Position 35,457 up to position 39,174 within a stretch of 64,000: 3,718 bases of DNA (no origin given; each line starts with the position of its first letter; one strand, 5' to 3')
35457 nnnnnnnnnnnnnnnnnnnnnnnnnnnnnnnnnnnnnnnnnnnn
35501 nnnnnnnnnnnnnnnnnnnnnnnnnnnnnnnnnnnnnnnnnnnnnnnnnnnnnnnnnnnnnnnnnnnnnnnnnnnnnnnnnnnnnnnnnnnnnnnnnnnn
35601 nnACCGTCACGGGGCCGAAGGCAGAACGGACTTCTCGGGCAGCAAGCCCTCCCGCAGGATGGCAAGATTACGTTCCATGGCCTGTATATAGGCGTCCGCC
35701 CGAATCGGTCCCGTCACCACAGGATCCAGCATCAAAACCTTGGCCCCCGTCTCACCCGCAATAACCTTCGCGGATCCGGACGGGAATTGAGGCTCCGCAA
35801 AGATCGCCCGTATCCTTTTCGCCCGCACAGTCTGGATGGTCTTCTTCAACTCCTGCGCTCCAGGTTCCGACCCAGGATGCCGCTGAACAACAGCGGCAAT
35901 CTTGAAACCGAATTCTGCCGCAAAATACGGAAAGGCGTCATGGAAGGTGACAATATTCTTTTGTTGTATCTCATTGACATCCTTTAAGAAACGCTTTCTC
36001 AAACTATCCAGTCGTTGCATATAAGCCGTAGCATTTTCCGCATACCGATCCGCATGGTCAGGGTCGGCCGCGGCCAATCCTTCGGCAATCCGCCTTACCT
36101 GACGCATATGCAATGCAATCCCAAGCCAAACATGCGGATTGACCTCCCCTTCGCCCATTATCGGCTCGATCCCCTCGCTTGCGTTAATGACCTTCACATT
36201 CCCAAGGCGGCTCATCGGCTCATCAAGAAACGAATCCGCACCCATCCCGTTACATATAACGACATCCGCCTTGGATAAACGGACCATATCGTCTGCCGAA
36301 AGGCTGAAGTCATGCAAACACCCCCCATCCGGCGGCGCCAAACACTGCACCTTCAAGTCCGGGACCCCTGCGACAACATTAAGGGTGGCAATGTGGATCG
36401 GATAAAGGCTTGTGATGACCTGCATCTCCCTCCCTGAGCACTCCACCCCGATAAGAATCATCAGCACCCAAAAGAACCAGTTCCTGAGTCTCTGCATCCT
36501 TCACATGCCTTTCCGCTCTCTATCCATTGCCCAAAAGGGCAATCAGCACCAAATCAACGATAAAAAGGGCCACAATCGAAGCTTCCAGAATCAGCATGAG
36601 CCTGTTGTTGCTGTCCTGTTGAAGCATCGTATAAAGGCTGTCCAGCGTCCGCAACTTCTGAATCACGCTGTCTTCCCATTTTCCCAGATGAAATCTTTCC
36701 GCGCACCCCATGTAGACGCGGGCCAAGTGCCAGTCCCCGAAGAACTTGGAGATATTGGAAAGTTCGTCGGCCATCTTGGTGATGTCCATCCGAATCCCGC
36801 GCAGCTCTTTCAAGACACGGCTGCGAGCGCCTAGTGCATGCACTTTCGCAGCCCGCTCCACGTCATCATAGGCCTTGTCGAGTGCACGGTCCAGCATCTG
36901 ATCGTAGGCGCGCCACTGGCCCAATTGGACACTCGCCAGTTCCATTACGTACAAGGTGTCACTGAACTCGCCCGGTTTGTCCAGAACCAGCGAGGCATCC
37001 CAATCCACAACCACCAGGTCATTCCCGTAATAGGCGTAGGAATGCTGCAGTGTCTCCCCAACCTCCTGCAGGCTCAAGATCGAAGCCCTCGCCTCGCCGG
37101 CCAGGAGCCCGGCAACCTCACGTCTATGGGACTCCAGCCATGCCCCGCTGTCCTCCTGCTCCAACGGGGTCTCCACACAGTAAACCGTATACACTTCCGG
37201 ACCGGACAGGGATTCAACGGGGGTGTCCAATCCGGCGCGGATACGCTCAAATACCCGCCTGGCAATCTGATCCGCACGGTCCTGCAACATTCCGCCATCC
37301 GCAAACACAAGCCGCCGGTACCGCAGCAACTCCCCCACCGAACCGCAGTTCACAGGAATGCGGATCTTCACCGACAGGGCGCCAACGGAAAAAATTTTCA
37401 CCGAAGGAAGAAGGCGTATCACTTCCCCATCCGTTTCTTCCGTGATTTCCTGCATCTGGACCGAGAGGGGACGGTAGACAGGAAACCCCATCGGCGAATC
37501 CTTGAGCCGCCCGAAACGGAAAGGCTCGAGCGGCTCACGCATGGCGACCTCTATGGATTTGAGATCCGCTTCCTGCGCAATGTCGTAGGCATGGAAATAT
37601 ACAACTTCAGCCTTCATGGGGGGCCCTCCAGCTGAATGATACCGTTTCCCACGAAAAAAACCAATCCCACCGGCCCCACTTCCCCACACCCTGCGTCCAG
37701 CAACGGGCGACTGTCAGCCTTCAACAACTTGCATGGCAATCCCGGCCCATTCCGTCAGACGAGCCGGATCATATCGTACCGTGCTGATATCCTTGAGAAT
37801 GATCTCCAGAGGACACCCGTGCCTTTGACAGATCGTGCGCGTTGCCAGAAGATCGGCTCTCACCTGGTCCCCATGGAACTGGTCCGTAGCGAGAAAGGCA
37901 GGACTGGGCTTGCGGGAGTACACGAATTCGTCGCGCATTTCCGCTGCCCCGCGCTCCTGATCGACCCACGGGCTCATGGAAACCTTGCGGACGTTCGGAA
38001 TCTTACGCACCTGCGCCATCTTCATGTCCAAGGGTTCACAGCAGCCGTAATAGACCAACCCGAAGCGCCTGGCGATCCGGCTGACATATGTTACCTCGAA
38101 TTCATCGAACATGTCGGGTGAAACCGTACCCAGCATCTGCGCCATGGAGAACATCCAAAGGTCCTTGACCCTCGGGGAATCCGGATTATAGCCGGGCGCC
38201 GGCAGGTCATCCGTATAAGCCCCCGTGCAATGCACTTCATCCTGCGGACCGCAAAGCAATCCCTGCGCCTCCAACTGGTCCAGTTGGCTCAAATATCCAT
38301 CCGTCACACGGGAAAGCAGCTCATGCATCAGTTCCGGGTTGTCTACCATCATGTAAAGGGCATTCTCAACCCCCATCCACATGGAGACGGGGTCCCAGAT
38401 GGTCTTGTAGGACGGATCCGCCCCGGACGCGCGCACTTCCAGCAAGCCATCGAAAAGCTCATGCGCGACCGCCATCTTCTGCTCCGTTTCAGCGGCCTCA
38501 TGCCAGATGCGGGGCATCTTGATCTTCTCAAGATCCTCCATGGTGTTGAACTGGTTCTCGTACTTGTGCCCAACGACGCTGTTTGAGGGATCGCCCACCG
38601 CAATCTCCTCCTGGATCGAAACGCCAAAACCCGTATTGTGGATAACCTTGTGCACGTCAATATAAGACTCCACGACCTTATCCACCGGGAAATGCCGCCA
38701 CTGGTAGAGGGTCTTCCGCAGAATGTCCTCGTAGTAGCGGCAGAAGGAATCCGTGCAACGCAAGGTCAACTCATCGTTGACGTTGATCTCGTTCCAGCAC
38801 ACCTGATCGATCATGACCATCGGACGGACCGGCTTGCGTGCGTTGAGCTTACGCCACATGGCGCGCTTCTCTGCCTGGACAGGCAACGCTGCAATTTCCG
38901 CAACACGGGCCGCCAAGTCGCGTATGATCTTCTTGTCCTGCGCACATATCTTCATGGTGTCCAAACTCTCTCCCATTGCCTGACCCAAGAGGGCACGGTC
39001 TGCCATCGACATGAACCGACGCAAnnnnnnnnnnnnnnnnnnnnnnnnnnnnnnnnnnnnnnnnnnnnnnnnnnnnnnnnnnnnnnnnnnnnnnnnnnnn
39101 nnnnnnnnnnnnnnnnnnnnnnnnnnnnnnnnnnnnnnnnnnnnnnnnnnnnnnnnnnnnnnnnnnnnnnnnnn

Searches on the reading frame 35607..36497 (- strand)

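Call 27: search_protein_families(library=pfam, proteins=[window:35607-36497:-], max_evalue=0.001)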
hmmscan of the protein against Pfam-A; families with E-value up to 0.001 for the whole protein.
window:35607-36497:- (296 aa): 1 family
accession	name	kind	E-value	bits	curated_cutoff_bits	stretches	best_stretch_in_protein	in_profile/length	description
PF01297.22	ZnuA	-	1.1e-65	222.2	29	1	27-283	1-262/263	Zinc-uptake complex component A periplasmic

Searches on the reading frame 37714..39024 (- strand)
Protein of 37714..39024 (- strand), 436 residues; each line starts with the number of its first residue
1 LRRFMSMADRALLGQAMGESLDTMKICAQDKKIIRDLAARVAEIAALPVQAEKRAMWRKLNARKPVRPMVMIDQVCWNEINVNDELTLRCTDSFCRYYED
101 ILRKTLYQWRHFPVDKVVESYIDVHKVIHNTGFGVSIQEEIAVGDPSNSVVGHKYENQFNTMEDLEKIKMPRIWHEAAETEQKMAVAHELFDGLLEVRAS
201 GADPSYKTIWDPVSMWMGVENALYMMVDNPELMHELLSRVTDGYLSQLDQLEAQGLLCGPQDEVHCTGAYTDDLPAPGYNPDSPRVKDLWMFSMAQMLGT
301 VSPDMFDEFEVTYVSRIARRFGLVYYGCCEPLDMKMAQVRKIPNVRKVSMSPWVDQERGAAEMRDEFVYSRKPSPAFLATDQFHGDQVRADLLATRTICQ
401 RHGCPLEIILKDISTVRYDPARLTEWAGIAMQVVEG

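Call 27: search_protein_families(library=pfam, proteins=[window:37714-39024:-], max_evalue=0.001)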
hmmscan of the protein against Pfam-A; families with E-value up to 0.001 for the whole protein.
window:37714-39024:- (436 aa): 1 family
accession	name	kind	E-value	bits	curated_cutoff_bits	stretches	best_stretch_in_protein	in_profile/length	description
PF01208.23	URO-D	-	5.1e-05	22.9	23.9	0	94-251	45-194/346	Uroporphyrinogen decarboxylase (URO-D)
